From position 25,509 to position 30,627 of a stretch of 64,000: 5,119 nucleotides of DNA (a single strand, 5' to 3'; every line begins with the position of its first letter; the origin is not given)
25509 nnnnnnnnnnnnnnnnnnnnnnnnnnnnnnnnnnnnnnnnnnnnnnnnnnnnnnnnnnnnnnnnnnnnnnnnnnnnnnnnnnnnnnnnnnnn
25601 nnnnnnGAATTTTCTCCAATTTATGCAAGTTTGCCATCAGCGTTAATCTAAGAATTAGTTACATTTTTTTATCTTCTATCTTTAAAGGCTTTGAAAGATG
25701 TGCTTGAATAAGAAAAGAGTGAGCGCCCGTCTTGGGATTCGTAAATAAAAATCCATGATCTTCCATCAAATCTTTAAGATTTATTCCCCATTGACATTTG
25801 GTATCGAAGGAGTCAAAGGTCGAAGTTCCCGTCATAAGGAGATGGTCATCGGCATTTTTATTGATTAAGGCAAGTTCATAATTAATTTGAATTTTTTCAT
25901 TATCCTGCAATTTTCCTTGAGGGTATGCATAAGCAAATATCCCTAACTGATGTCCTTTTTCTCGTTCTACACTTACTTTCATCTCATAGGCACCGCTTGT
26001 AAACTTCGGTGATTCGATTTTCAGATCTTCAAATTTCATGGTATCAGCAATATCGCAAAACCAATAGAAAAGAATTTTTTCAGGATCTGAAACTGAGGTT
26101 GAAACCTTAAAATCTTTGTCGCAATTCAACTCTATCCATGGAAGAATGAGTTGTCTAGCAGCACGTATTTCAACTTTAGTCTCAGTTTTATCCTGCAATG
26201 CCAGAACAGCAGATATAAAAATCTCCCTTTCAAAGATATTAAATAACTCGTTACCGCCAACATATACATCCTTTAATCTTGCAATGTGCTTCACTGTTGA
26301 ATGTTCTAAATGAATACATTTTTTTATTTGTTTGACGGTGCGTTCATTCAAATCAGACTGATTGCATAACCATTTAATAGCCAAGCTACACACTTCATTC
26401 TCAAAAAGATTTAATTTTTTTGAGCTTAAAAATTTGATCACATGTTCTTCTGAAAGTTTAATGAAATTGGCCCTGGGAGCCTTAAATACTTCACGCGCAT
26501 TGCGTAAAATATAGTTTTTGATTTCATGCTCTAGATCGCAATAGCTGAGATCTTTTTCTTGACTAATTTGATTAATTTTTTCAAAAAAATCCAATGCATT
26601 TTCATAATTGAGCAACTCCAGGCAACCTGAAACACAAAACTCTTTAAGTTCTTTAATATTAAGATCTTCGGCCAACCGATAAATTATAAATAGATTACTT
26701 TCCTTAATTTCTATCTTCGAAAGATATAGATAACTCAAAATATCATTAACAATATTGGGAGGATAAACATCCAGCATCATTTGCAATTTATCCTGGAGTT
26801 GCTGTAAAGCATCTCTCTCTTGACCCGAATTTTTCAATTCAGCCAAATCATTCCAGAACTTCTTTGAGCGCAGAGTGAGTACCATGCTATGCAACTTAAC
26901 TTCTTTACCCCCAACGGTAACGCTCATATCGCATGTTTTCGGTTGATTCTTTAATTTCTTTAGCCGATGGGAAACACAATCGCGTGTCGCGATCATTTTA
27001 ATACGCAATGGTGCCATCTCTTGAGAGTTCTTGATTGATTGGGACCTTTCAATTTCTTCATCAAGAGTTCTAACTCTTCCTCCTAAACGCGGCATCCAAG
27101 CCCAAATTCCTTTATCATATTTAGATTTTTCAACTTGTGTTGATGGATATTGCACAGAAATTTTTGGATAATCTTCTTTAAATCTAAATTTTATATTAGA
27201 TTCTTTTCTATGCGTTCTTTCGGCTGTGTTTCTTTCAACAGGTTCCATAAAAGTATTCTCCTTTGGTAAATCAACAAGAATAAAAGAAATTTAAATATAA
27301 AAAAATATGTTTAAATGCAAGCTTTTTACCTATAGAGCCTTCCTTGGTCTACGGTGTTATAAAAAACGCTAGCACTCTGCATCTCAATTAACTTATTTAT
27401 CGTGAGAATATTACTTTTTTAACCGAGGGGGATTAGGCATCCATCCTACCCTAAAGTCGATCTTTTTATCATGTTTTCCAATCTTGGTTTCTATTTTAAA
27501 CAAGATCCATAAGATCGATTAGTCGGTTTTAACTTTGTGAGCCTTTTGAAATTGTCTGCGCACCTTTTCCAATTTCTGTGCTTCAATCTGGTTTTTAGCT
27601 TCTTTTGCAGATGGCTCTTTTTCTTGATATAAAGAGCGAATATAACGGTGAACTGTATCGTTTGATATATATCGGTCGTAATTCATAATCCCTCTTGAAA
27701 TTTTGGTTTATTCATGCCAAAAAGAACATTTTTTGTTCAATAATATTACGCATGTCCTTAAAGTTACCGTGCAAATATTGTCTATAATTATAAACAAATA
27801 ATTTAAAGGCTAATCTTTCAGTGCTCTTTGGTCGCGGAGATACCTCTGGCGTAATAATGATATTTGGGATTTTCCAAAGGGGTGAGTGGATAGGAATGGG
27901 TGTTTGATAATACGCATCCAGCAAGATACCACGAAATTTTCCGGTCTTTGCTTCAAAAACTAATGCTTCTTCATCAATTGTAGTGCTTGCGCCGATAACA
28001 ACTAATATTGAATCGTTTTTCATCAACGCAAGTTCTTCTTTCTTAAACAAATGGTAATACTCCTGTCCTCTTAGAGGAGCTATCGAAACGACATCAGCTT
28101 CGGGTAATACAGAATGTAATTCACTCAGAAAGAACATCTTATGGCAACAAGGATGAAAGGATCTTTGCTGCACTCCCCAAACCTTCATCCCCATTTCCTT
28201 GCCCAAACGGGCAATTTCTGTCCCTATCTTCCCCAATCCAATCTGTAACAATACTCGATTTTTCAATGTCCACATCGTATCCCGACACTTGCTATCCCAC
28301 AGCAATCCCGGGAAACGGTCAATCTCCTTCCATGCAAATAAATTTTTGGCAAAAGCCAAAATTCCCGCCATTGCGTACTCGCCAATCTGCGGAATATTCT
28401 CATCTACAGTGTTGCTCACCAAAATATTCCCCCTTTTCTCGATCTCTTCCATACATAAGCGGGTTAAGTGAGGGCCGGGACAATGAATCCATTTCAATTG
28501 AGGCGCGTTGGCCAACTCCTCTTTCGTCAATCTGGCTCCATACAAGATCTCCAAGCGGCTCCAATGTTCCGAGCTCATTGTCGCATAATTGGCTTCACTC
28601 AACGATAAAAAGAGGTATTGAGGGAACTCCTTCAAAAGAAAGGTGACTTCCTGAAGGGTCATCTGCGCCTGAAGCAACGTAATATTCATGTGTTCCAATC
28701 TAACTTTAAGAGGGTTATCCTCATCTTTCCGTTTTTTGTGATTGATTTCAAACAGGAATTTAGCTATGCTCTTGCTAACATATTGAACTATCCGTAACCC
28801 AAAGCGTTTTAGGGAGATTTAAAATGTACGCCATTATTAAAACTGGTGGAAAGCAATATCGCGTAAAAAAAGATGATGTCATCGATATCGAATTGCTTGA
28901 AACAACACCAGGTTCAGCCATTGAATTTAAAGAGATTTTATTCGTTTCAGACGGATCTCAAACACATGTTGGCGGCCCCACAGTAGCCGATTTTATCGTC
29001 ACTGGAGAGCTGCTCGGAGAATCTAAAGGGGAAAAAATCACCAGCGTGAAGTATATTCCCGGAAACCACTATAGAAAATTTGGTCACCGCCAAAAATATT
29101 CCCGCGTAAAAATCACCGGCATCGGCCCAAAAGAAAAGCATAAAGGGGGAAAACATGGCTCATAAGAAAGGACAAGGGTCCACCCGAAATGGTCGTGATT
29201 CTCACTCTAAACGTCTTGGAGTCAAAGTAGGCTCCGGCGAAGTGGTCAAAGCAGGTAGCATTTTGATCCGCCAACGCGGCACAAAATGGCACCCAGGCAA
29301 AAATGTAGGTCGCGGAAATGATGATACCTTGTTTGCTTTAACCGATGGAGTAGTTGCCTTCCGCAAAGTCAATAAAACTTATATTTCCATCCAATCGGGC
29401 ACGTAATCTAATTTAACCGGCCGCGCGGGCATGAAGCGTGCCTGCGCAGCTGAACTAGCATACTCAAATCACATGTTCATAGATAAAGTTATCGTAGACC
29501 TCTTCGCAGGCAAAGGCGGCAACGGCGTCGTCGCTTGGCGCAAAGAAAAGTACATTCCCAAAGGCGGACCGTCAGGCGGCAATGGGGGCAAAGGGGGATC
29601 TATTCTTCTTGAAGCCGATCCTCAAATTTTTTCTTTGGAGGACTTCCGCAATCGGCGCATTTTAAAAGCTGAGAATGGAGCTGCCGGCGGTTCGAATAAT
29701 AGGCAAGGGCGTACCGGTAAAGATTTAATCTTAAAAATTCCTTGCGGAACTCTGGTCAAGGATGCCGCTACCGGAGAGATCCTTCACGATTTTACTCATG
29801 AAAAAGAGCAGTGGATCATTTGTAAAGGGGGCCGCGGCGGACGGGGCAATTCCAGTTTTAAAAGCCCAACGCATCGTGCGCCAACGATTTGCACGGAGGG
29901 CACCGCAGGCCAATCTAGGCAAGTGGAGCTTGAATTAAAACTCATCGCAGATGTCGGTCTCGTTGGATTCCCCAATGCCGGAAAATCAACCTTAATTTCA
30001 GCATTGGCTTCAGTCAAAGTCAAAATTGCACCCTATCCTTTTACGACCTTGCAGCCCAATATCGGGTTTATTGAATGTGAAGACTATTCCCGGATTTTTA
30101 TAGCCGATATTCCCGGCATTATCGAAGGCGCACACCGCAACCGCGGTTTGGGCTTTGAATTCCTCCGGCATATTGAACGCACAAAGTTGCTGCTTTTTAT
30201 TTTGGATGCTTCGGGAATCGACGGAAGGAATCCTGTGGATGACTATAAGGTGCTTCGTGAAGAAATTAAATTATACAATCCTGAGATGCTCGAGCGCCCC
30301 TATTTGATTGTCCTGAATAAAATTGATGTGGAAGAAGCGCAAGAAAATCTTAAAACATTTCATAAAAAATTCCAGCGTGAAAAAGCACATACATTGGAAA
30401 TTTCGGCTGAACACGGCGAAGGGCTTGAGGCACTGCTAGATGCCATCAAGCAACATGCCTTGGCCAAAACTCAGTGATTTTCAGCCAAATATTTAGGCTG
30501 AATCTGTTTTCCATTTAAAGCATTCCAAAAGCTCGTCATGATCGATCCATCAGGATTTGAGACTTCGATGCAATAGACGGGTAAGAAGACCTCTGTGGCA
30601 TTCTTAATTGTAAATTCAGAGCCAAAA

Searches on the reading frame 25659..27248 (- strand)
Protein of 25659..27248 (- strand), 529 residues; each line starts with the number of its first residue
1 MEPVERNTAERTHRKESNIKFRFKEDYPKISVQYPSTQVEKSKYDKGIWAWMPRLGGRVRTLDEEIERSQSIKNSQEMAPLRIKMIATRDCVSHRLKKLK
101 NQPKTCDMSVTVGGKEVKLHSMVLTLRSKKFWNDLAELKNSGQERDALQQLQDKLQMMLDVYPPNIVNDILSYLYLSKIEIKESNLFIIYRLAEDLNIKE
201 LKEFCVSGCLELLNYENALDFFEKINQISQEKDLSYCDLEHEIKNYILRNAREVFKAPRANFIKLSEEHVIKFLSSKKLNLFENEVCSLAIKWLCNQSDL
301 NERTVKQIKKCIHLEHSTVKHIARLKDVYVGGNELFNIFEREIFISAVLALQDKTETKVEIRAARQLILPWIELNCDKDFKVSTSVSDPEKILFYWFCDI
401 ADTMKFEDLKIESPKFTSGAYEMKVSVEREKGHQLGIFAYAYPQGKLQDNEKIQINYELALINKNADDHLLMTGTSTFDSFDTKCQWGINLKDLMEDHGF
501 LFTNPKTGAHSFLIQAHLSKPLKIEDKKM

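Call 17: search_protein_families(library=pfam, proteins=[window:25659-27248:-], max_evalue=0.00001)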
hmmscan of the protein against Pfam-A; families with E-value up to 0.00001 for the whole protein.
window:25659-27248:- (529 aa): 2 families
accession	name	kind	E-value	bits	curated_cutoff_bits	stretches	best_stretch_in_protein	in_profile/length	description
PF00651.37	BTB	-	1.7e-12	47.9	20.5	1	96-207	1-104/110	BTB/POZ domain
PF07707.21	BACK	-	1.6e-08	35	20.9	1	236-322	13-98/103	BTB And C-terminal Kelch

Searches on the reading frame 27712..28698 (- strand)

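Call 17: search_protein_families(library=pfam, proteins=[window:27712-28698:-], max_evalue=0.00001)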
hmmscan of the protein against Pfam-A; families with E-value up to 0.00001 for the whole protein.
window:27712-28698:- (328 aa): 1 family
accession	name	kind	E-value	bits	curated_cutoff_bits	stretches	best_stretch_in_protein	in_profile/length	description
PF02826.25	2-Hacid_dh_C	-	2.6e-29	102.3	25.1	1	133-284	22-175/178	D-isomer specific 2-hydroxyacid dehydrogenase, NAD binding domain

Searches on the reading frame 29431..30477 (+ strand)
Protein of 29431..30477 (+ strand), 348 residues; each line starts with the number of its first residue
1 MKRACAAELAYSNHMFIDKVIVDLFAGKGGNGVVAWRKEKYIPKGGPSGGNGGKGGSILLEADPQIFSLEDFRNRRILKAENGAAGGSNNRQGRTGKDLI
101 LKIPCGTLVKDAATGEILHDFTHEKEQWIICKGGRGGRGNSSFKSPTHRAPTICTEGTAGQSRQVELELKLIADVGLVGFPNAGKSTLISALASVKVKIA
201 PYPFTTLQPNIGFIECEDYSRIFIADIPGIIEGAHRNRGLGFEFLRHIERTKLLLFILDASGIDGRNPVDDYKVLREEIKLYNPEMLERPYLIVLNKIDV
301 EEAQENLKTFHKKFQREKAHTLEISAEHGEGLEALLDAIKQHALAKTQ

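Call 17: search_protein_families(library=pfam, proteins=[window:29431-30477:+], max_evalue=0.00001)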
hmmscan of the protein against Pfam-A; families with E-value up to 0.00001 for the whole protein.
window:29431-30477:+ (348 aa): 5 families
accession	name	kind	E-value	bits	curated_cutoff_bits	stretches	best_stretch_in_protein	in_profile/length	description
PF01018.28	GTP1_OBG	-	3.1e-57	193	27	1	17-171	1-155/155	GTP1/OBG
PF01926.29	MMR_HSR1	-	1.8e-25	89.7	21.9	1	174-297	1-113/113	50S ribosome-binding GTPase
PF02421.24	FeoB_N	-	1.4e-11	44.6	27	1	175-339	3-156/156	Ferrous iron transport protein B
PF03193.22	RsgA_GTPase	-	2.7e-06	27.7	30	0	291-342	56-107/174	RsgA GTPase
PF03308.22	MeaB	-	3.6e-06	26.6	23.1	0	286-343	169-235/273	Methylmalonyl Co-A mutase-associated GTPase MeaB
